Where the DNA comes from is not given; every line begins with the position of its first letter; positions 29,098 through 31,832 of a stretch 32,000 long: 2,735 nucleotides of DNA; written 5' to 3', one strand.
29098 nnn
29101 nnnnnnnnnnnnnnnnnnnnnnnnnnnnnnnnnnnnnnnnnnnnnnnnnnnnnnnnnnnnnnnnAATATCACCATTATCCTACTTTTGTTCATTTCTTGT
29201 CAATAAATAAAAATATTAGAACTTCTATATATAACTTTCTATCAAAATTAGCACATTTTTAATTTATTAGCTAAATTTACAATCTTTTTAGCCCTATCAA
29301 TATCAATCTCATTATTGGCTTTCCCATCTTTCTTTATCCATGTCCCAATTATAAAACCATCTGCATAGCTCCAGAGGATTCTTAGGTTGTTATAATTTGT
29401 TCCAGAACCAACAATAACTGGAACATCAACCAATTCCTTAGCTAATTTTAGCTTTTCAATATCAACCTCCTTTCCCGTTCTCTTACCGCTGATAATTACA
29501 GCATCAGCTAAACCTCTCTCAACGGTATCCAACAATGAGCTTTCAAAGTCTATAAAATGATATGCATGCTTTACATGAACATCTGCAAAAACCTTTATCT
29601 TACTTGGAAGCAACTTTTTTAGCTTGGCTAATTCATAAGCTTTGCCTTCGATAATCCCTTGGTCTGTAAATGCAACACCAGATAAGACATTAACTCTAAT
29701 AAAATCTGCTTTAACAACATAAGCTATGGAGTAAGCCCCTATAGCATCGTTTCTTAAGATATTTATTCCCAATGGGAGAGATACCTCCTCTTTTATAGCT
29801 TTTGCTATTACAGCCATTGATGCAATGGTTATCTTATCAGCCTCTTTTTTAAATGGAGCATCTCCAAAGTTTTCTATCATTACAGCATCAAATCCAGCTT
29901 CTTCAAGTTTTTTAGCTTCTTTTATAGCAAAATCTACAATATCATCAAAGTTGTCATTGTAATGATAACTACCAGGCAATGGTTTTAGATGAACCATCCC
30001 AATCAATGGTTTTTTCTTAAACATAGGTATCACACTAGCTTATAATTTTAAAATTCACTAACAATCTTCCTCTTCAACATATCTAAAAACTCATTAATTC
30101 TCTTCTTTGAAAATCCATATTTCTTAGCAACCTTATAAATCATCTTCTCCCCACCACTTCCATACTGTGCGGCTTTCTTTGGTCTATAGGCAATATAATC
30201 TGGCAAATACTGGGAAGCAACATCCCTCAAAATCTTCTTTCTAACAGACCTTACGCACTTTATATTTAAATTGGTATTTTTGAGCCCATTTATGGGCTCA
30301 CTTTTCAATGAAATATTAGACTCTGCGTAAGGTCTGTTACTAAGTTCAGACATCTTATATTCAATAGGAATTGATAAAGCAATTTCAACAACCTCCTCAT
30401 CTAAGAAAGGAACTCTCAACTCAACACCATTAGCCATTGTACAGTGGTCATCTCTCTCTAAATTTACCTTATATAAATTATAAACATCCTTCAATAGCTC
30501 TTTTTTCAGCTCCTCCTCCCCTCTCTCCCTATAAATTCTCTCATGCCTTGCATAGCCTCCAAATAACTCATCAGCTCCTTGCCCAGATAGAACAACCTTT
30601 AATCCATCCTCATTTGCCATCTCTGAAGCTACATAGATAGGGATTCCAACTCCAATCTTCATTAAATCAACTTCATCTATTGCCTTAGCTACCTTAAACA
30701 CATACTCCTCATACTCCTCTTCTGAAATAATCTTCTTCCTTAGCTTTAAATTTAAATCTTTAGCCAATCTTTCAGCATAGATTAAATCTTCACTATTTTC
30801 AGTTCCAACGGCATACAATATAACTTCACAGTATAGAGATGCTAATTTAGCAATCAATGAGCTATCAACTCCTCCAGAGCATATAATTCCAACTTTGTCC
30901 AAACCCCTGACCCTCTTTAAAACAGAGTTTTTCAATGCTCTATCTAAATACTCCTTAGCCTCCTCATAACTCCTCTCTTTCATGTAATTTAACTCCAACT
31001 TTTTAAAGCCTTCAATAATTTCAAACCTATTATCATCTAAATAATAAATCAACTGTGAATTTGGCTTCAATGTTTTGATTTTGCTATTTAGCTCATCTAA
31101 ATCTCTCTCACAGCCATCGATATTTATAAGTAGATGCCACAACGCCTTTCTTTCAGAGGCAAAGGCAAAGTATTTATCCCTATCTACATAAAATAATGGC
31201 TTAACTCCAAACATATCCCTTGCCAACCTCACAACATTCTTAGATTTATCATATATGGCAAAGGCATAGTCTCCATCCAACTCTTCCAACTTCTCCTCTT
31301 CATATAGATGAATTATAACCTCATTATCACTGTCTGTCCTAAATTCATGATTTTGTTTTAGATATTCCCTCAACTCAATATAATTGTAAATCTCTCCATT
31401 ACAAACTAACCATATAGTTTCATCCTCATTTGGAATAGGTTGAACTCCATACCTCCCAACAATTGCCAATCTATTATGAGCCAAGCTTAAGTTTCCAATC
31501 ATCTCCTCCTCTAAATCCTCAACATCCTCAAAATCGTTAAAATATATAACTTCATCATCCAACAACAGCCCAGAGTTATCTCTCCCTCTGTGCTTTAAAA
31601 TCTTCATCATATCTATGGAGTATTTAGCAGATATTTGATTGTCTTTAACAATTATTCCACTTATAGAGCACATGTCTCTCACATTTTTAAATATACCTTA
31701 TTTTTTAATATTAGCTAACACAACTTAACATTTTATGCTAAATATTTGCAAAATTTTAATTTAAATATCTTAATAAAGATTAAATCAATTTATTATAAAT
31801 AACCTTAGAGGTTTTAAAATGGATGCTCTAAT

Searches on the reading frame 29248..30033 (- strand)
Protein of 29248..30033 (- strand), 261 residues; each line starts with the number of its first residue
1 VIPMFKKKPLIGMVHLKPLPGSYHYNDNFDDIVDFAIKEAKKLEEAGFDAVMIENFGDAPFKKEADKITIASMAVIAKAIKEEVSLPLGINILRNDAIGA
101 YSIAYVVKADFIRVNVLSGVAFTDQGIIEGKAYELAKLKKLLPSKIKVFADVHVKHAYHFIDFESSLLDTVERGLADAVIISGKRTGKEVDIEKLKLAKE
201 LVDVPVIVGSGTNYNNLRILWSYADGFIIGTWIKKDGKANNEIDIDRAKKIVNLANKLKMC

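Call 65: search_protein_families(library=pfam, proteins=[window:29248-30033:-], max_evalue=0.00001)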
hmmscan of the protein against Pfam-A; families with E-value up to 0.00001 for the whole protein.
window:29248-30033:- (261 aa): 1 family
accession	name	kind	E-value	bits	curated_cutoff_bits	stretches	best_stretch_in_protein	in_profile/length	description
PF03437.21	BtpA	-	8.4e-122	406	30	1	6-257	1-254/254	BtpA family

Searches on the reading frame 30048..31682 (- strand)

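Call 65: search_protein_families(library=pfam, proteins=[window:30048-31682:-], max_evalue=0.00001)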
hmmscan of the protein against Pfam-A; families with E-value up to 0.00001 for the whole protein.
window:30048-31682:- (544 aa): 3 families
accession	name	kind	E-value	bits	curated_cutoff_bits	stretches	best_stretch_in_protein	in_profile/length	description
PF00733.27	Asn_synthase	-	1.4e-56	193.1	21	2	246-386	2-144/354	Asparagine synthase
PF13537.11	GATase_7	-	2.2e-35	121.8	25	1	69-181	1-121/123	Glutamine amidotransferase domain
PF13522.11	GATase_6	-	2.3e-30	105.7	27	1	65-177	12-130/130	Glutamine amidotransferase domain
